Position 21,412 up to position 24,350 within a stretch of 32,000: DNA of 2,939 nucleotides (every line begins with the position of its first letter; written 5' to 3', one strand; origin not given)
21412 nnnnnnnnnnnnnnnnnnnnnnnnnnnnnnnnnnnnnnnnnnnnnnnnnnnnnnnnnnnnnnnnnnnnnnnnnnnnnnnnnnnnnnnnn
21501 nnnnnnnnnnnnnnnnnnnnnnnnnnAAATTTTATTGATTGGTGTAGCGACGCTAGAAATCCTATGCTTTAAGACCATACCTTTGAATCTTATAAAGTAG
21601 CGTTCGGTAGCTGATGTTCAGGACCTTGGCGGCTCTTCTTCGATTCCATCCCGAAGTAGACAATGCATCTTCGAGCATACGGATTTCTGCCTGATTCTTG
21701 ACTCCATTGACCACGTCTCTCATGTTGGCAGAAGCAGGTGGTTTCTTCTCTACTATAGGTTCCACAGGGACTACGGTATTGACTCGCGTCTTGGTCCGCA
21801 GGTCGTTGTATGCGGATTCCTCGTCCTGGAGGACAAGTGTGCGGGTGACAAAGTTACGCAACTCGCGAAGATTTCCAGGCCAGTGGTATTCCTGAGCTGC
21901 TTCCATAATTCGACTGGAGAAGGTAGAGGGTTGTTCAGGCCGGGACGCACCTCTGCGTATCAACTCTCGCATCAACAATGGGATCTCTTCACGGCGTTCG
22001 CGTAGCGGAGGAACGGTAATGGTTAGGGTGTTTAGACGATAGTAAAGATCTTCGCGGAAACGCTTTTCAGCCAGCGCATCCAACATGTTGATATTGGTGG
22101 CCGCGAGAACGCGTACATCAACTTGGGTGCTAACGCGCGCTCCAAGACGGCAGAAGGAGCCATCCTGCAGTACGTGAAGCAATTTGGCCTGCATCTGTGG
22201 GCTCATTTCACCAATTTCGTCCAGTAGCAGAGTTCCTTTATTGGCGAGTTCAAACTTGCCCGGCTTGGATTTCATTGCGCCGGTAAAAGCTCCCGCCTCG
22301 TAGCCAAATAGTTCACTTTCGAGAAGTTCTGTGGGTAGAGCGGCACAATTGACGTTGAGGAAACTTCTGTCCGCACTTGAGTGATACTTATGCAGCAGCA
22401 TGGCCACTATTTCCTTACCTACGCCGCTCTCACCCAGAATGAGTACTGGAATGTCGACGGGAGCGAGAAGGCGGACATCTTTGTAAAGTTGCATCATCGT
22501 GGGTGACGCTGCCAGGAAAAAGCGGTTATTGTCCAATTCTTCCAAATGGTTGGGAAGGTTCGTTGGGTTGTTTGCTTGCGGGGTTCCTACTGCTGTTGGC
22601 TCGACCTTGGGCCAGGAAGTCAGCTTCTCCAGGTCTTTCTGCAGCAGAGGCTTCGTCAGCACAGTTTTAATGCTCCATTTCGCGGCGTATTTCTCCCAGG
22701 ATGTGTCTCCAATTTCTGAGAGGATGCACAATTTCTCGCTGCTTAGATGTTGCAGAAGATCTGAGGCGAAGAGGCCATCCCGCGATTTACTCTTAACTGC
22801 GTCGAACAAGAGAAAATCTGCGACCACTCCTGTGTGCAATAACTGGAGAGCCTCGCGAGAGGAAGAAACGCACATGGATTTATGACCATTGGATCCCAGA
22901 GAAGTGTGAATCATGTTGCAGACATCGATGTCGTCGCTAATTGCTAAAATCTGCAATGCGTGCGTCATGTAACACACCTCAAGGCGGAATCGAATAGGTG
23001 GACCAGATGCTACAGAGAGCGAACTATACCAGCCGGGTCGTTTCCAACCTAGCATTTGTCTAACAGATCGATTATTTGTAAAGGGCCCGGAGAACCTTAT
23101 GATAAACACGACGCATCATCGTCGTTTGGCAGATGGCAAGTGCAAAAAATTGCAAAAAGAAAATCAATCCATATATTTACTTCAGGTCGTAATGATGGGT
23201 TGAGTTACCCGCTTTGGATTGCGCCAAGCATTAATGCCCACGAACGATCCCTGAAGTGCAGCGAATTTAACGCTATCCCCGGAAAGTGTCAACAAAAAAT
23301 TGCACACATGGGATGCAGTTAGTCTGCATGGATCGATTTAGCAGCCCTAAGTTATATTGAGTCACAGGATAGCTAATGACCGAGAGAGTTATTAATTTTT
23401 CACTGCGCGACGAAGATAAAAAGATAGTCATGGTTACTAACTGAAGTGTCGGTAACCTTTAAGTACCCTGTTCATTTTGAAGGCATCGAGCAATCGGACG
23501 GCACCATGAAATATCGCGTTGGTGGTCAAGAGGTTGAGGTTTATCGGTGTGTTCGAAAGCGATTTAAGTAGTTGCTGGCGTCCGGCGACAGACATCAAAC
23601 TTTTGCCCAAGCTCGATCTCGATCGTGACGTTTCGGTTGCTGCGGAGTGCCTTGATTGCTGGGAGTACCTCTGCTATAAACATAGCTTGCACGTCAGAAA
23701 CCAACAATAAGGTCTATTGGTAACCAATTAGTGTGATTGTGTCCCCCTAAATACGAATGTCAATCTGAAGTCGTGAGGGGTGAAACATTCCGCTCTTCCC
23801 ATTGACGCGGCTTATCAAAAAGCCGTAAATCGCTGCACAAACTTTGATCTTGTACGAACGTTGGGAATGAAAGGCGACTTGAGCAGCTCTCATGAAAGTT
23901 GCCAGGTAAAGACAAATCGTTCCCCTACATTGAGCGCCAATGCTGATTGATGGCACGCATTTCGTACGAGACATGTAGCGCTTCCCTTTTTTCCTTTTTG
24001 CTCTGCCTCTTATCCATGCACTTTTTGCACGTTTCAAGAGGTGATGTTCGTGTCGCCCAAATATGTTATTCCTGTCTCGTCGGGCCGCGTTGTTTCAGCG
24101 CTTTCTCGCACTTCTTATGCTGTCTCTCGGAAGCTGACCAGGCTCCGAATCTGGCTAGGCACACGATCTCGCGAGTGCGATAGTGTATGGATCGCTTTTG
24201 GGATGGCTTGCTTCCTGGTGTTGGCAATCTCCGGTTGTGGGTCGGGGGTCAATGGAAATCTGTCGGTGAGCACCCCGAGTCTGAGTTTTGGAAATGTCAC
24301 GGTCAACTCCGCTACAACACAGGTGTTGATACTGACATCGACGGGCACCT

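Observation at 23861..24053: A ~190-nt upstream leader is duplicated in front of both Ig/FN3 protein genes, ending in an identical 18-nt SD/start region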

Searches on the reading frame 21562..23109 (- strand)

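Call 7: search_protein_families(library=pfam, proteins=[window:21562-23109:-])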
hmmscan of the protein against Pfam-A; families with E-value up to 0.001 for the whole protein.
window:21562-23109:- (515 aa): 6 families
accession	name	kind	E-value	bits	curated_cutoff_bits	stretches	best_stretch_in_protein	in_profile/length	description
PF00158.32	Sigma54_activat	-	5.3e-64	215.4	20.2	1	200-364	3-167/168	Sigma-54 interaction domain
PF14532.12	Sigma54_activ_2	-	1.1e-19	71.5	25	1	199-369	1-138/138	Sigma-54 interaction domain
PF25601.1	AAA_lid_14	-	5e-16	58.7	27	1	370-432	1-64/87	AAA+ ATPase lid domain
PF02954.25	HTH_8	-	1.8e-11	44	22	1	474-511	5-42/42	Bacterial regulatory protein, Fis family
PF07728.20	AAA_5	-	9.7e-07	29.3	22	1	221-346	1-126/139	AAA domain (dynein-related subfamily)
PF01078.27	Mg_chelatase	-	0.00019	21.3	20.3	0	277-340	93-158/207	Magnesium chelatase, subunit ChlI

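Call 76: search_protein_families(library=ncbifam, proteins=[window:21562-23109:-], max_evalue=0.001)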
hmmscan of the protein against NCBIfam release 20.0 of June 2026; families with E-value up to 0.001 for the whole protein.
window:21562-23109:- (515 aa): 28 families (the best 25 are shown)
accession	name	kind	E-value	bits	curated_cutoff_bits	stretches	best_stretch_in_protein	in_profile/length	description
TIGR01817.1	nifA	equivalog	4.1e-95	319.6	528.85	1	194-513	194-529/534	nif-specific transcriptional activator NifA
NF008469.0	PRK11361.1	equivalog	3.3e-91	306.3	714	1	48-514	1-457/461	acetoacetate metabolism transcriptional regulator AtoC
NF041552.1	TF_PrdR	equivalog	6.2e-89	298.9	795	1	202-512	273-577/577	sigma-54 dependent transcriptional regulator PrdR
NF003451.0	PRK05022.1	equivalog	6.7e-83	279.1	476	1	190-514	184-511/512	nitric oxide reductase transcriptional regulator NorR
TIGR02915.1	PEP_resp_reg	equivalog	1.1e-82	278.3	502.6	1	197-514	140-445/445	PEP-CTERM-box response regulator transcription factor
TIGR01818.1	ntrC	equivalog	3.5e-82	276.6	558.6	1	54-509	1-461/463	nitrogen regulation protein NR(I)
TIGR02974.1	phageshock_pspF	equivalog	2.6e-77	260.3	443.55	1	201-511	4-336/336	phage shock protein operon transcriptional activator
NF038308.1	RNA_repair_RtcR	equivalog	3e-77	260.7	650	1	201-504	185-504/530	RNA repair transcriptional activator RtcR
NF050807.1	TransRegFlbDCaul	equivalog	3.5e-76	256.9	750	1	193-512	115-439/454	sigma-54-dependent transcriptional regulator FlbD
TIGR02329.1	propionate_PrpR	equivalog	1.4e-75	255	499.2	1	198-508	214-524/526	propionate catabolism operon regulatory protein PrpR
NF007689.0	PRK10365.1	equivalog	1.1e-73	248.5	760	1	50-510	4-441/441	sigma-54-dependent response regulator transcription factor ZraR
NF008085.0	PRK10820.1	equivalog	8.7e-72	242.4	576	1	198-514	206-513/520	transcriptional regulator TyrR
NF049963.1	RespRegFlgRCampy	domain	2.7e-71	240.7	750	1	144-444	89-384/429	fla regulon two-component system response regulator FlgR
NF041906.1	V4R_TF_MobR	exception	8.4e-71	239.1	999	1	216-511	252-544/544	phenol degradation transcriptional regulator MobR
NF011695.0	PRK15115.1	equivalog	5.6e-69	233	763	1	50-428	5-368/445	two-component system response regulator GlrR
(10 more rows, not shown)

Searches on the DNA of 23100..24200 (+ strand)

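Call 11: search_rna_families(source=window, start=23100, end=24200, threshold=evalue, max_evalue=10)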
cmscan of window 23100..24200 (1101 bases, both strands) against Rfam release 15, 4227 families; matches with E-value up to 10: 1.
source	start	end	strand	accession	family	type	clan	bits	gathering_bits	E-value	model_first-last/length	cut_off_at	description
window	23876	24018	-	RF02161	PART1_3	Gene; lncRNA;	-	15.5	40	1.1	1-131/131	no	Prostate androgen-regulated transcript 1 conserved region 3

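Call 45: build_rna_model(alignment_id=A4, structure=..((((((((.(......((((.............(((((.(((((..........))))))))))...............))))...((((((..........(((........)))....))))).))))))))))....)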
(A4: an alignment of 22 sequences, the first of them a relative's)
Model R1 built from alignment A4 (22 sequences, 142 columns); structure: as given.
model positions 130; base pairs 32; branch points 1; effective number of sequences 4.21; information 0.59 bits per position. Calibrated on 0.2 Mb of random sequence (short: E-values are rough).
structure used (alignment columns):
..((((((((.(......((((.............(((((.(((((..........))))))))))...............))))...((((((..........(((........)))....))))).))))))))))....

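Call 46: search_with_rna_model(model_id=R1, sources=[window, L001, L002, L003, L005, L007, L008, L010, L011, L012, L013, L014, L015, L016, L017, L018, L019, L020, L021, L022, L023, L024, L025, L026, L028, L029, L030, L031, L032, L033, L034, L035, L036, L037, L038, L039, L040, L041, L042, L043, L044, L045, L046, L047, L048, L049, L050, L051, L052], max_evalue=0.01, make_alignment=true)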
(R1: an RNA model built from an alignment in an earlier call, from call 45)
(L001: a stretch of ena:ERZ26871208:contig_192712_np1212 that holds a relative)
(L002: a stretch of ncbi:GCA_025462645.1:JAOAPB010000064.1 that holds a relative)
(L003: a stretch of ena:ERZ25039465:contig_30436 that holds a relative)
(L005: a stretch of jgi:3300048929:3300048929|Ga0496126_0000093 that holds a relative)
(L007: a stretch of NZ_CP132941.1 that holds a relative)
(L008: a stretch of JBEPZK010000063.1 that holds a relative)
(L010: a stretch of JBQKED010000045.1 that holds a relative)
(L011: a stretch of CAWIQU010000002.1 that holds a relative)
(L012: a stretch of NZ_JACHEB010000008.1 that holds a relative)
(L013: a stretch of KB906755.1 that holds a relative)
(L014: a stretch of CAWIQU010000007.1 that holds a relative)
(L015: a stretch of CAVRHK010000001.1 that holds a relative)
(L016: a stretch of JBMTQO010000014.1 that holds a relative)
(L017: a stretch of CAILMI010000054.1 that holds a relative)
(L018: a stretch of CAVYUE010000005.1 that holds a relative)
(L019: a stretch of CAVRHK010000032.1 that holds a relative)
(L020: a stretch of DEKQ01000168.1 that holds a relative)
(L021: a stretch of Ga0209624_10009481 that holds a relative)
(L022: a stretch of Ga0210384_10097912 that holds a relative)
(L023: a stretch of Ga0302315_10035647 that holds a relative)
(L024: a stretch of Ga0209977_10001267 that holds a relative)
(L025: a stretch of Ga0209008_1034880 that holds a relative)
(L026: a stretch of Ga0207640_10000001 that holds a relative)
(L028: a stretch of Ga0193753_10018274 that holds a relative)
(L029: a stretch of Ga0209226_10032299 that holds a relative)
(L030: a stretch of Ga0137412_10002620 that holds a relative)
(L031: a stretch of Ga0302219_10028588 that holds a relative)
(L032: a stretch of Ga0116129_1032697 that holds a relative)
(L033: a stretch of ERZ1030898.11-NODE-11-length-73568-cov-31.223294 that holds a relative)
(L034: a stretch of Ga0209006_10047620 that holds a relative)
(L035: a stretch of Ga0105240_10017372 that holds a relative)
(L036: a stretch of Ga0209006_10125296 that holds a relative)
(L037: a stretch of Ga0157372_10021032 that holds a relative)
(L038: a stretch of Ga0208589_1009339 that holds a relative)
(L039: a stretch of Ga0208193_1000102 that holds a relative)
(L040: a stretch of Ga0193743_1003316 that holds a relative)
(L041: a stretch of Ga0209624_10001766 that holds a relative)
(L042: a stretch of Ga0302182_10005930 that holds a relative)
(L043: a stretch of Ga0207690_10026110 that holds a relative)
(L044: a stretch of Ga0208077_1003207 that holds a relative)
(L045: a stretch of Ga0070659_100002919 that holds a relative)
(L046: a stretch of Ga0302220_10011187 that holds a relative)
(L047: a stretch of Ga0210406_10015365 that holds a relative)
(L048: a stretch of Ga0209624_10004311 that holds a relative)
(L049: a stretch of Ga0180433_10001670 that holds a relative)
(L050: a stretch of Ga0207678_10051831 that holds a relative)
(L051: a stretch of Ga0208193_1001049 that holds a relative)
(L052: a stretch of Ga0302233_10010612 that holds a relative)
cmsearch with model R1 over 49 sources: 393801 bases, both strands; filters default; matches with E-value up to 0.01: 34.
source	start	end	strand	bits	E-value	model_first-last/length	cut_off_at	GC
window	9961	10089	-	128.6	3.4e-35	1-130/130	no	0.5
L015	7007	7138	+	126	2.1e-34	1-130/130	no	0.5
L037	6150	6279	+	124.7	4.8e-34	1-130/130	no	0.52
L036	1308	1433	+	123.8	8.8e-34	1-130/130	no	0.52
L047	6419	6547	+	123.8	9.3e-34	1-130/130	no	0.5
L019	1230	1361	+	122.2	2.7e-33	1-130/130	no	0.48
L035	8547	8675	+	116.4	1.4e-31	1-130/130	no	0.51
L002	5809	5935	+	115.7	2.3e-31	1-130/130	no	0.49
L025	80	203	-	113.7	8.8e-31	1-130/130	no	0.52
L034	2715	2838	-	113.7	8.8e-31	1-130/130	no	0.52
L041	1540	1663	-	113.7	8.8e-31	1-130/130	no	0.52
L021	4517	4641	-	113.3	1.2e-30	1-130/130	no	0.53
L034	594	718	-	113.1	1.3e-30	1-130/130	no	0.54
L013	3338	3470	+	113.1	1.4e-30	1-130/130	no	0.51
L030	1250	1379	-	110.7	7.1e-30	1-130/130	no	0.5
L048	8828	8956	+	110.4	8.5e-30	1-130/130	no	0.5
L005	5828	5960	+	109.4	1.7e-29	1-130/130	no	0.53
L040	7045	7176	+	106.3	1.4e-28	1-130/130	no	0.5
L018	3098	3223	-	98.4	3.1e-26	1-130/130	no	0.48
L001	5800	5929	+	97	8.1e-26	1-130/130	no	0.49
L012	568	691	-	96.5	1.1e-25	1-130/130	no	0.52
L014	7298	7426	-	95.6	2e-25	1-130/130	no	0.46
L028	75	204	+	89.2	1.7e-23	1-130/130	no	0.51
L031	1796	1920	+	88.8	2.1e-23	1-130/130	no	0.46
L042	815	939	-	88.8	2.1e-23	1-130/130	no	0.46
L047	2429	2557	-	87.2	6.2e-23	1-130/130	no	0.53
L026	5071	5201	+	75.9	1.4e-19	1-130/130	no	0.58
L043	2946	3076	+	75.9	1.4e-19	1-130/130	no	0.58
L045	1231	1361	-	75.9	1.4e-19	1-130/130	no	0.58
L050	3312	3442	+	75.9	1.4e-19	1-130/130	no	0.58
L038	253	381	-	65.6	1.6e-16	1-130/130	no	0.48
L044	126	257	-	65.5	1.7e-16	1-130/130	no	0.49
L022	1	47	+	26.4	6.3e-05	87-130/130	5'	0.51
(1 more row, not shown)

Alignment A6: 34 matches aligned to the model, 142 columns, each read 5' to 3' on its own strand. Consensus structure (alignment columns), stored with it:
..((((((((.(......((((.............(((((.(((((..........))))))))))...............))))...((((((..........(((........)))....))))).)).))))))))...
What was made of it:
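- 23847..23973 (+): Copy 1 central three-stem junction domain.
- P1: 23849-23858 pairs with 23961-23970.
- P1a: GGGAAUG 23863-23869 pairs with CGUUCCC 23918-23924.
- P2: ACUUG-A-GCAGC 23877-23887 pairs with GUUGCCAGGU 23898-23907.
- P3: about 23925-23959. It is degenerate in this copy, with two A.C mismatches. CM R1 hit of 89.8 bits, E 1e-23 (call 46).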

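Call 73: search_with_rna_model(model_id=R1, sources=[L054, L055, L056, L057], max_evalue=10, filters=off)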
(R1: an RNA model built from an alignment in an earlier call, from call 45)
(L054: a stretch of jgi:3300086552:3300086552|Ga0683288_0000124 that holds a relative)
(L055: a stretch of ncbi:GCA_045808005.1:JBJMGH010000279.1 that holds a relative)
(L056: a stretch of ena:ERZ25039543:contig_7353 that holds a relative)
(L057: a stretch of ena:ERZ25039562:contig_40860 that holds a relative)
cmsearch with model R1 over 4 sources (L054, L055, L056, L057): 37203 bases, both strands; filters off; matches with E-value up to 10: 8.
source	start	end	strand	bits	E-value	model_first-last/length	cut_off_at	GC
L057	6761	6883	+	9.4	0.65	1-130/130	no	0.59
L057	2158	2186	-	7.8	1.9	1-130/130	no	0.72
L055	1852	1878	-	5.9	7.3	1-130/130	no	0.44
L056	3784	3834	+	5.8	7.9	1-130/130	no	0.57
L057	2580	2608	+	5.6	9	1-130/130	no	0.66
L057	4347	4480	+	5.6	9.1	1-130/130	no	0.62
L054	8321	8370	+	5.5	9.4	1-130/130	no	0.5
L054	6802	6953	+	5.5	9.5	1-130/130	no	0.51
